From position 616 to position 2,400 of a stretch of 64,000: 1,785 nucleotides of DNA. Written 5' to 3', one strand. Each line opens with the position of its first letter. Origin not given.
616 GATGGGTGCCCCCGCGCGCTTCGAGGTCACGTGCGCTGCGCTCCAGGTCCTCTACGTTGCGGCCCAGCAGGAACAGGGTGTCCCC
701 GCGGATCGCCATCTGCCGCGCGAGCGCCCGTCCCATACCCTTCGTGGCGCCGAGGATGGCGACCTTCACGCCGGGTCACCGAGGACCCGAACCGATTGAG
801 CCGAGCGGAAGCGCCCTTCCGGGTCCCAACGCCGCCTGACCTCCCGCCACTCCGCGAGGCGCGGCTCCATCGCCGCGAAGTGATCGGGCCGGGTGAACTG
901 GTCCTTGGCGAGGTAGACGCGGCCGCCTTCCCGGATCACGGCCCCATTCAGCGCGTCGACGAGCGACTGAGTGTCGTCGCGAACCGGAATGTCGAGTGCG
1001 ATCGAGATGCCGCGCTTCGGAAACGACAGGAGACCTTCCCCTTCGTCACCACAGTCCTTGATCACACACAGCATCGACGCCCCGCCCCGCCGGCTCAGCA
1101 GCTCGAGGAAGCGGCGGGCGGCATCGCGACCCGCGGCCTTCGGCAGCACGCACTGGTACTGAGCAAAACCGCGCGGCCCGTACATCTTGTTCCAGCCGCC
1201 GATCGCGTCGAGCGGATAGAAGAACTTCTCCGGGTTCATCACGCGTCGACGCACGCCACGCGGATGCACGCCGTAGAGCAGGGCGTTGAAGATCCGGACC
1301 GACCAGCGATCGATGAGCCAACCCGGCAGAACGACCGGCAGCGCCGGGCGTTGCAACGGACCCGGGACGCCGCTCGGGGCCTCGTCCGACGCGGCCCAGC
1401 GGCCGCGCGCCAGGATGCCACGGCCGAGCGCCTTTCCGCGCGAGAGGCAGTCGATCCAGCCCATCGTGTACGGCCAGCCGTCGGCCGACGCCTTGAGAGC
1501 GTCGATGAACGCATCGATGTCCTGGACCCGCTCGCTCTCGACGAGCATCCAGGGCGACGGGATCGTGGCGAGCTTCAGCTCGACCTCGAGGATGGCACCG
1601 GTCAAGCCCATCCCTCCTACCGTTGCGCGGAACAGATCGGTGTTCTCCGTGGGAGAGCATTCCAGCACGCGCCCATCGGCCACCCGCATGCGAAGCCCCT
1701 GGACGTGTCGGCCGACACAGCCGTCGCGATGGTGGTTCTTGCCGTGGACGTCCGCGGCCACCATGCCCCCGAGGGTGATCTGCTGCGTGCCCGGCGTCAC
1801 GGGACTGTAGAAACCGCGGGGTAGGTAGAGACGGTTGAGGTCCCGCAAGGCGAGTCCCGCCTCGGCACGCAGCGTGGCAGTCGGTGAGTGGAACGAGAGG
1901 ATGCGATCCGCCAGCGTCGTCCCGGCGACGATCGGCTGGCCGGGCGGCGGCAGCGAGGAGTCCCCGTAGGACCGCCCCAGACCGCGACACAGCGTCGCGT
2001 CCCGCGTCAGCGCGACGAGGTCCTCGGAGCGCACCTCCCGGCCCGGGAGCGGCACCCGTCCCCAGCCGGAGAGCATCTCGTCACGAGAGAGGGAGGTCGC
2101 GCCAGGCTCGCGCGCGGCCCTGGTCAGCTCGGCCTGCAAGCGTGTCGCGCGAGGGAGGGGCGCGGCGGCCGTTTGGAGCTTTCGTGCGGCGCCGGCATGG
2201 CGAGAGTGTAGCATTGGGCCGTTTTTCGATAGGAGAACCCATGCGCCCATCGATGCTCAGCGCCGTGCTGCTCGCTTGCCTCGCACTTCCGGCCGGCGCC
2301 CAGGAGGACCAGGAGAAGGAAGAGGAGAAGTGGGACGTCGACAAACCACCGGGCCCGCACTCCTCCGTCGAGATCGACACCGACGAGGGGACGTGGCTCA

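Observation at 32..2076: DprE1/DprE2-like epimerase pair in a diderm genome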

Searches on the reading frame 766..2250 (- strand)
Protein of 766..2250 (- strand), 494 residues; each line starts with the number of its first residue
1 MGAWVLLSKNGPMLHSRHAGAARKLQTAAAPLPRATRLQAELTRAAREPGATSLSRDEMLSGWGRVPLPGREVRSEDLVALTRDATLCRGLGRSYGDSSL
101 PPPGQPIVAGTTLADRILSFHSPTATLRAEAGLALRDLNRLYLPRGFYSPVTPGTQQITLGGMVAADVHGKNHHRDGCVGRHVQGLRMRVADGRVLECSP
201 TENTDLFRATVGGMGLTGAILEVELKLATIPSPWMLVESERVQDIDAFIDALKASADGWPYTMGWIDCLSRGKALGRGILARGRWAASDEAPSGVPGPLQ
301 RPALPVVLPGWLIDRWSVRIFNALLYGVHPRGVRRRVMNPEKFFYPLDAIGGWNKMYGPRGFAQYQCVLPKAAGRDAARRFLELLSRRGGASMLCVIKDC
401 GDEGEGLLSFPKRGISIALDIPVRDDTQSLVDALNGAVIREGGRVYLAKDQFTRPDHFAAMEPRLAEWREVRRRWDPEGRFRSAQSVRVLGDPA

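Call 3: search_protein_families(library=pfam, proteins=[window:766-2250:-])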
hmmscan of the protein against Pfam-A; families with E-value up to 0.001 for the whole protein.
window:766-2250:- (494 aa): 1 family
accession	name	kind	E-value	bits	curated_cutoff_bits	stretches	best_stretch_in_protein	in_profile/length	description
PF01565.28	FAD_binding_4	-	6.6e-14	52.2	26.4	1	86-199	27-139/139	FAD binding domain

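Call 4: search_protein_families(library=ncbifam, proteins=[window:766-2250:-], max_evalue=0.01)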
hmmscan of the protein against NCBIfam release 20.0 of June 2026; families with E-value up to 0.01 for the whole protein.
window:766-2250:- (494 aa): 7 families
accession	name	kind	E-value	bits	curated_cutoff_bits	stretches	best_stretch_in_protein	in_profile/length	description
NF053785.1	DcplphribOxDprE1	equivalog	2.6e-112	376.3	500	1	83-488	37-446/449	decaprenylphosphoryl-beta-D-ribose oxidase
TIGR01679.1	bact_FAD_ox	subfamily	1.9e-13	50.1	292.25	2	112-227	58-172/419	FAD-linked oxidoreductase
TIGR01678.1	FAD_lactone_ox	subfamily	1e-11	44.4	396.8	1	115-253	67-201/438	sugar 1,4-lactone oxidase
TIGR00387.1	glcD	equivalog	9.2e-09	34.6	567.9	1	87-237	25-180/413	glycolate oxidase subunit GlcD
TIGR01677.1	pln_FAD_oxido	subfamily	9.2e-08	31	383.1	1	105-228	82-212/560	FAD-dependent oxidoreductase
NF049975.1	2HglutDHaseYdiJ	equivalog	1.6e-07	29.5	1350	1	115-209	108-203/1018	D-2-hydroxyglutarate dehydrogenase YdiJ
NF008439.0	PRK11282.1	equivalog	4.9e-06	25.6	284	1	125-233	61-176/358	glycolate oxidase subunit GlcE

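Call 5: search_solved_structures(query=window:766-2076:-, show_alignments=2)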
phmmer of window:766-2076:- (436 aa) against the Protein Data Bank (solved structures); distinct sequences matched with E-value up to 0.001: 25.
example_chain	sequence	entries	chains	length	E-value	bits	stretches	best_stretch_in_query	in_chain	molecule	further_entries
21gq_A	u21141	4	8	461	1e-75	258.2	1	27-427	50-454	Decaprenylphosphoryl-beta-D-ribose oxidase | Oxidoreductase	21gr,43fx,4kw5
4p8c_A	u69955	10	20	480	1.1e-75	258.1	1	27-427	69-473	Probable decaprenylphosphoryl-beta-D-ribose oxidase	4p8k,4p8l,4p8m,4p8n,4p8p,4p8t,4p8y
6hfv_A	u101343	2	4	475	1.1e-75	258.1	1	27-427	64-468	Decaprenylphosphoryl-beta-D-ribose oxidase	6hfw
4fdn_A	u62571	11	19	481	1.1e-75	258.1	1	27-427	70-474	oxidoreductase DprE1 | Probable decaprenylphosphoryl-beta-D-ribose oxidase | decaprenylphosphoryl-beta-D-ribose oxidase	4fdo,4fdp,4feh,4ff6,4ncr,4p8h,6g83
5oep_A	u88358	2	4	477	1.1e-75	258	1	27-427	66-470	Decaprenylphosphoryl-beta-D-ribose oxidase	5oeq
4aut_A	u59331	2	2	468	2.6e-75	256.9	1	27-428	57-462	DECAPRENYL-PHOSPHORYL-BETA-D-RIBOFURANOSE-2-OXIDOREDUCTASE | DprE1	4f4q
5oel_A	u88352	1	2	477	5.8e-75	255.7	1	27-427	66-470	Decaprenylphosphoryl-beta-D-ribose oxidase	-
21gt_B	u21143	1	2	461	7.4e-75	255.4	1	27-427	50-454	Decaprenylphosphoryl-beta-D-ribose oxidase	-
4g3t_A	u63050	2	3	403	6.2e-71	242.4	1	36-428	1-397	oxidoreductase DprE1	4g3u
6lpn_A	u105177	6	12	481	1.7e-10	43.2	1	44-167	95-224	D-2-hydroxyglutarate dehydrogenase, mitochondrial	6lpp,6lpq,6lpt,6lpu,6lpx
7qh2_C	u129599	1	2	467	1.6e-07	33.4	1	30-191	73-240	Lactate dehydrogenase (NAD(+),ferredoxin) subunit LctD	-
3rj8_A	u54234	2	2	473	4.1e-07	32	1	59-179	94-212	Carbohydrate oxidase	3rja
4ml8_A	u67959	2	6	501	8.3e-06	27.8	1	98-178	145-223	Cytokinin oxidase 2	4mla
6yaq_A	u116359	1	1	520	1.1e-05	27.4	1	30-178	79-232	Cytokinin dehydrogenase 8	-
8cj9_A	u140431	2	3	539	1.2e-05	27.3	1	30-178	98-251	cytokinin dehydrogenase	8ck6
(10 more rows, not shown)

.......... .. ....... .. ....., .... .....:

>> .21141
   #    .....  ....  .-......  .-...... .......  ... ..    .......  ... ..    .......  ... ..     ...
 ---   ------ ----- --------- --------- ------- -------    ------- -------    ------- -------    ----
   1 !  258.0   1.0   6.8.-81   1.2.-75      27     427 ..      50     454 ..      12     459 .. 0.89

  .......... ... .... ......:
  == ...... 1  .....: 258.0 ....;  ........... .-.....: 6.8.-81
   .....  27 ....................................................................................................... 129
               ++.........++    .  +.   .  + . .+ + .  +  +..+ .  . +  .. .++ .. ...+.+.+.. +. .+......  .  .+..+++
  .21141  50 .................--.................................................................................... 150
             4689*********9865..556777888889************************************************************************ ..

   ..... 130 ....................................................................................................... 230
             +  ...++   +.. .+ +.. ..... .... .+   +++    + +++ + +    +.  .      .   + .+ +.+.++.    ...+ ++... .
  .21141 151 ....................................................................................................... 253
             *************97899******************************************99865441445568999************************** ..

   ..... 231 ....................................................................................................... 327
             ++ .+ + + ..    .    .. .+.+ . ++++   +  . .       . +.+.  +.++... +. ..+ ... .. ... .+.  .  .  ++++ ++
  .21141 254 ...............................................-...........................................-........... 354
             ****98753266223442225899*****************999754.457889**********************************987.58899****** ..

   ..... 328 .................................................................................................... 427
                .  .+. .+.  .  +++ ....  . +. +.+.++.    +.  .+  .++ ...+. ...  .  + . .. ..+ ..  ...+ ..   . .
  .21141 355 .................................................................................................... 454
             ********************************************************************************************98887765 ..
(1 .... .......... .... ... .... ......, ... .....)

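Call 9: find_encoding_contigs(protein=window:766-2076:-, flank=10000, max_places=6)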
Protein window:766-2076:- (436 aa): no gene with exactly this product is on record in the collection.

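Call 11: find_homologous_proteins(query=window:766-2076:-, max_evalue=1e-20)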
Query window:766-2076:- (436 aa): 7999 proteins with E <= 1e-20 among 8000 candidates; the best 120 are listed.
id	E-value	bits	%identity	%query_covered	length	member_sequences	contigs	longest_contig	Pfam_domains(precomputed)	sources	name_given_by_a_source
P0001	5.0e-273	924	91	100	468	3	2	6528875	PF01565.29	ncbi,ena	-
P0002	3.1e-263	891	89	100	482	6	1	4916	PF01565.29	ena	-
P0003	5.5e-225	765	75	100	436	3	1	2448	PF01565.29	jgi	jgi:FAD/FMN-containing dehydrogenase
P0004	5.5e-224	762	75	99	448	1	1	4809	PF01565.29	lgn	-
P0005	7.2e-223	758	75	99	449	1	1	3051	PF01565.29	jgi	jgi:FAD/FMN-containing dehydrogenase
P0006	4.7e-222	756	76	99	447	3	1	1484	PF01565.29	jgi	-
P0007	4.8e-222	755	75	99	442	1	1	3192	PF01565.29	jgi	jgi:decaprenylphospho-beta-D-ribofuranose 2-oxidase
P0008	1.7e-221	754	73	100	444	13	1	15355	PF01565.29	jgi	jgi:decaprenylphospho-beta-D-ribofuranose 2-oxidase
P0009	7.5e-221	752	75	99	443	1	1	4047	PF01565.29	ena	-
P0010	1.9e-220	750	75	99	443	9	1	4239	PF01565.29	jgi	-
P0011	2.4e-220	750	74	99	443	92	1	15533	PF01565.29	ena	-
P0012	3.6e-220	749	74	100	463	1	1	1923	PF01565.29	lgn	-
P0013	6.7e-220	748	74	99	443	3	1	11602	PF01565.29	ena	-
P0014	1.5e-219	747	75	100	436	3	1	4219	PF01565.29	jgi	jgi:decaprenylphospho-beta-D-ribofuranose 2-oxidase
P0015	4.1e-219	746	73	99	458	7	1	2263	PF01565.29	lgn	-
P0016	3.3e-218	743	75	99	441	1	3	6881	PF01565.29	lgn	-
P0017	4.7e-218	742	74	100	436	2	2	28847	PF01565.29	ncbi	-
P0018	7.4e-218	742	74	99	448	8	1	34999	PF01565.29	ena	-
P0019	3.6e-217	739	74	100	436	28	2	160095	PF01565.29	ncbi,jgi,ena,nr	ncbi:MAG TPA: FAD-binding oxidoreductase [Vicinamibacteria bacterium]|nr:FAD-binding oxidoreductase 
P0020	6.6e-217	739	74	99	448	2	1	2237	PF01565.29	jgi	jgi:FAD/FMN-containing dehydrogenase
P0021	7.5e-217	738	74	99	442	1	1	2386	PF01565.29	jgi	jgi:FAD/FMN-containing dehydrogenase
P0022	1.3e-216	738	74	99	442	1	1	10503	PF01565.29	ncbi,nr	ncbi:MAG TPA: FAD-binding oxidoreductase [Vicinamibacteria bacterium]|nr:FAD-binding oxidoreductase 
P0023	1.5e-216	737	73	100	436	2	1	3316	PF01565.29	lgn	-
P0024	2.6e-216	737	73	99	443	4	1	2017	PF01565.29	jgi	jgi:decaprenylphospho-beta-D-ribofuranose 2-oxidase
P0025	4.6e-216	736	73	100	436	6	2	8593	PF01565.29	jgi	jgi:decaprenylphospho-beta-D-ribofuranose 2-oxidase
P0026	1.8e-215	734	74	98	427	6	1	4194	PF01565.29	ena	-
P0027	6.8e-215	732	74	100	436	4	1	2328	PF01565.29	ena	-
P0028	1.0e-214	731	73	99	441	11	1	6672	PF01565.29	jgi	-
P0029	1.7e-214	731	74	99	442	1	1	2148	PF01565.29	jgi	jgi:decaprenylphospho-beta-D-ribofuranose 2-oxidase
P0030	2.5e-214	730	75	99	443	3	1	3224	PF01565.29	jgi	jgi:decaprenylphospho-beta-D-ribofuranose 2-oxidase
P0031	5.1e-214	729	73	100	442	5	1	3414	PF01565.29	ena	-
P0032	6.2e-214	729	74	100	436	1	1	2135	PF01565.29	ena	-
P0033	6.4e-214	729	73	99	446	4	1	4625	PF01565.29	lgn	-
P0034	7.7e-214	728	73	99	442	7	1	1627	PF01565.29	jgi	jgi:decaprenylphospho-beta-D-ribofuranose 2-oxidase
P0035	1.0e-213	728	74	99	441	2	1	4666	PF01565.29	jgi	jgi:decaprenylphospho-beta-D-ribofuranose 2-oxidase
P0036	4.4e-213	726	73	100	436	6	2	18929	PF01565.29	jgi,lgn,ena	-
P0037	7.1e-213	725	73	99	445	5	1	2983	PF01565.29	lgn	-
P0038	7.6e-213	725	73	100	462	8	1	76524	PF01565.29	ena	-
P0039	1.2e-212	725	73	100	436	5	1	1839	PF01565.29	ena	-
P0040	2.4e-212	723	72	99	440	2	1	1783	PF01565.29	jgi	jgi:decaprenylphospho-beta-D-ribofuranose 2-oxidase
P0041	2.5e-212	723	73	97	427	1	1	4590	PF01565.29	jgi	jgi:FAD/FMN-containing dehydrogenase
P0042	3.1e-212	723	72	99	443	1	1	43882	PF01565.29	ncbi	-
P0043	4.2e-212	723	72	100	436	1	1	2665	PF01565.29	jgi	jgi:decaprenylphospho-beta-D-ribofuranose 2-oxidase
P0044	6.4e-212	722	73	100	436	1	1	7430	PF01565.29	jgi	jgi:decaprenylphospho-beta-D-ribofuranose 2-oxidase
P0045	6.5e-212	722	73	99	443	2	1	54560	PF01565.29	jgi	jgi:FAD/FMN-containing dehydrogenase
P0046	9.0e-212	722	74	98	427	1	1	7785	PF01565.29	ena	-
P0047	1.1e-211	721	72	99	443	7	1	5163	PF01565.29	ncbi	-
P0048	1.4e-211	721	72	100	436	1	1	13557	PF01565.29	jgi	jgi:decaprenylphospho-beta-D-ribofuranose 2-oxidase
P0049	1.4e-211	721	73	100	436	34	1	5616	PF01565.29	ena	-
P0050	1.6e-211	721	72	100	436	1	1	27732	PF01565.29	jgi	jgi:decaprenylphospho-beta-D-ribofuranose 2-oxidase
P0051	1.7e-211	721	72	100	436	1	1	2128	PF01565.29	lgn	-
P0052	1.8e-211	721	75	96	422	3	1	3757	PF01565.29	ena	-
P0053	1.9e-211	721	73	99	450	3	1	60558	PF01565.29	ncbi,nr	ncbi:MAG TPA: FAD-binding oxidoreductase [Vicinamibacteria bacterium]|nr:FAD-binding oxidoreductase 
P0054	1.9e-211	721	74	97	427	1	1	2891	PF01565.29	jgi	jgi:FAD/FMN-containing dehydrogenase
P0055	3.8e-211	720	74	100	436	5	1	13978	PF01565.29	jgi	jgi:decaprenylphospho-beta-D-ribofuranose 2-oxidase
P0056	3.9e-211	720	73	99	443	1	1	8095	PF01565.29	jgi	jgi:decaprenylphospho-beta-D-ribofuranose 2-oxidase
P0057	4.1e-211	719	73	100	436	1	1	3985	PF01565.29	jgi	jgi:decaprenylphospho-beta-D-ribofuranose 2-oxidase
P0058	4.3e-211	719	71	100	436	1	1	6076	PF01565.29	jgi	jgi:decaprenylphospho-beta-D-ribofuranose 2-oxidase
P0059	1.1e-210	718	73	99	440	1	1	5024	PF01565.29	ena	-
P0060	1.5e-210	718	72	100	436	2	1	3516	PF01565.29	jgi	jgi:decaprenylphospho-beta-D-ribofuranose 2-oxidase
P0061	1.8e-210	717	71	100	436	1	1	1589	PF01565.29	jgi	jgi:decaprenylphospho-beta-D-ribofuranose 2-oxidase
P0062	2.0e-210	717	73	97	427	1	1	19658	PF01565.29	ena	-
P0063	2.3e-210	717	73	99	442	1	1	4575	PF01565.29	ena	-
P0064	2.4e-210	717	73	100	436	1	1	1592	PF01565.29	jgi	jgi:FAD/FMN-containing dehydrogenase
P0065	9.2e-210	715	72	99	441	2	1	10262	PF01565.29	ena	-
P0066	1.0e-209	715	71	99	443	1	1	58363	PF01565.29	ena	-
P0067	3.4e-209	713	72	100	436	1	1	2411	PF01565.29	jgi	jgi:decaprenylphospho-beta-D-ribofuranose 2-oxidase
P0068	4.6e-209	713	72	100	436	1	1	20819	PF01565.29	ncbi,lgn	-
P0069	4.9e-209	713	73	99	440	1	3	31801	PF01565.29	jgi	jgi:FAD/FMN-containing dehydrogenase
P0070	9.4e-209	712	71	100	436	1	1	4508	PF01565.29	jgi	jgi:FAD/FMN-containing dehydrogenase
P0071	1.1e-208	711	71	100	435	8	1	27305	PF01565.29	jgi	jgi:decaprenylphospho-beta-D-ribofuranose 2-oxidase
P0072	2.1e-208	711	74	98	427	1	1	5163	PF01565.29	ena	-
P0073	4.1e-208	710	71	100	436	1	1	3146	PF01565.29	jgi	jgi:FAD/FMN-containing dehydrogenase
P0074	4.9e-208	709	73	100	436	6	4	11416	PF01565.29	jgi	jgi:FAD/FMN-containing dehydrogenase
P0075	6.0e-208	709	71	100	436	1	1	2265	PF01565.29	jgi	jgi:FAD/FMN-containing dehydrogenase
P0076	6.7e-208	709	71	100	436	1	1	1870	PF01565.29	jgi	jgi:FAD/FMN-containing dehydrogenase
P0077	7.4e-208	709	73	99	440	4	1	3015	PF01565.29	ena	-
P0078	1.1e-207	708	71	100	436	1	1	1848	PF01565.29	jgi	jgi:FAD/FMN-containing dehydrogenase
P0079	1.7e-207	708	72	99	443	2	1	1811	PF01565.29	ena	-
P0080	1.8e-207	707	71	99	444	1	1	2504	PF01565.29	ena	-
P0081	1.8e-207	707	72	99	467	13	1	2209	PF01565.29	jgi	jgi:FAD/FMN-containing dehydrogenase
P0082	1.9e-207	707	71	100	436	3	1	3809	PF01565.29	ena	-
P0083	2.4e-207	707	73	96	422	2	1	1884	PF01565.29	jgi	jgi:FAD/FMN-containing dehydrogenase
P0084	3.4e-207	707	73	98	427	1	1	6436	PF01565.29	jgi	jgi:FAD/FMN-containing dehydrogenase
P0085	3.6e-207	706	71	99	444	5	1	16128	PF01565.29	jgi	jgi:FAD/FMN-containing dehydrogenase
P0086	3.7e-207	706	72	97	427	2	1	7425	PF01565.29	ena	-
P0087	5.6e-207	706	70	100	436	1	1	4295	PF01565.29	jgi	jgi:decaprenylphospho-beta-D-ribofuranose 2-oxidase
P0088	6.4e-207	706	73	97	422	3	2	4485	PF01565.29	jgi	jgi:decaprenylphospho-beta-D-ribofuranose 2-oxidase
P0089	6.6e-207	706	73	99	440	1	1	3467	PF01565.29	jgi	jgi:FAD/FMN-containing dehydrogenase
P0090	7.6e-207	705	71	100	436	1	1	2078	PF01565.29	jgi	jgi:decaprenylphospho-beta-D-ribofuranose 2-oxidase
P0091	1.3e-206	705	69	99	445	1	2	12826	PF01565.29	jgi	-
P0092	1.3e-206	705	72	100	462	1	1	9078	PF01565.29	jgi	jgi:decaprenylphospho-beta-D-ribofuranose 2-oxidase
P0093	1.4e-206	704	70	100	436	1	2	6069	PF01565.29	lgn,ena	-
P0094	1.5e-206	704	71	100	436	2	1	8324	PF01565.29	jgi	jgi:FAD/FMN-containing dehydrogenase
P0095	1.5e-206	704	71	100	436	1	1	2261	PF01565.29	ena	-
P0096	1.8e-206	704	72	99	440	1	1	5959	PF01565.29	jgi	jgi:FAD/FMN-containing dehydrogenase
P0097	2.0e-206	704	71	99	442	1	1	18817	PF01565.29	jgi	-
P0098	2.1e-206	704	71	100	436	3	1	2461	PF01565.29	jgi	jgi:FAD/FMN-containing dehydrogenase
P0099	2.3e-206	704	72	99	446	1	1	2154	PF01565.29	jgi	jgi:decaprenylphospho-beta-D-ribofuranose 2-oxidase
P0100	2.6e-206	704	73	98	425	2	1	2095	PF01565.29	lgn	-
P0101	2.8e-206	704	73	98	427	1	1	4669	PF01565.29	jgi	jgi:FAD/FMN-containing dehydrogenase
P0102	3.0e-206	703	72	97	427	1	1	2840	PF01565.29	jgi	jgi:FAD/FMN-containing dehydrogenase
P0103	3.0e-206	703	71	100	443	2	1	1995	PF01565.29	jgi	jgi:FAD/FMN-containing dehydrogenase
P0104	3.5e-206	703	72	97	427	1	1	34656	PF01565.29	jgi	jgi:FAD/FMN-containing dehydrogenase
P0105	7.6e-206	702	71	100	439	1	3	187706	PF01565.29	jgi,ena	jgi:FAD/FMN-containing dehydrogenase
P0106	8.5e-206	702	71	100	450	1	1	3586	PF01565.29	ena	-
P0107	9.4e-206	702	70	99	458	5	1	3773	PF01565.29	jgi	jgi:FAD/FMN-containing dehydrogenase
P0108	1.1e-205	702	71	100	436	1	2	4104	PF01565.29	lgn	-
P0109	1.1e-205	702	70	99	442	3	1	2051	PF01565.29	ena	-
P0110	1.4e-205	701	71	100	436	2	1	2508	PF01565.29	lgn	-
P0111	2.4e-205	700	71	100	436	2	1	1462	PF01565.29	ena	-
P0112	3.1e-205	700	71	100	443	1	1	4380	PF01565.29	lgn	-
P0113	3.7e-205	700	71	99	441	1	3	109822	PF01565.29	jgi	jgi:FAD/FMN-containing dehydrogenase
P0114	4.3e-205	700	71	100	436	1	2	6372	PF01565.29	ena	-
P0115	4.5e-205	700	70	100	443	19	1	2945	PF01565.29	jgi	jgi:decaprenylphospho-beta-D-ribofuranose 2-oxidase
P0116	4.7e-205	699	71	99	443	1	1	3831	PF01565.29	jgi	jgi:decaprenylphospho-beta-D-ribofuranose 2-oxidase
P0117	5.4e-205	699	72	100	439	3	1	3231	PF01565.29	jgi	jgi:decaprenylphospho-beta-D-ribofuranose 2-oxidase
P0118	6.6e-205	699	71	100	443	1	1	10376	PF01565.29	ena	-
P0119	1.1e-204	698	70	100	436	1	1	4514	PF01565.29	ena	-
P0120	1.3e-204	698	71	100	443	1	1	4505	PF01565.29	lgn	-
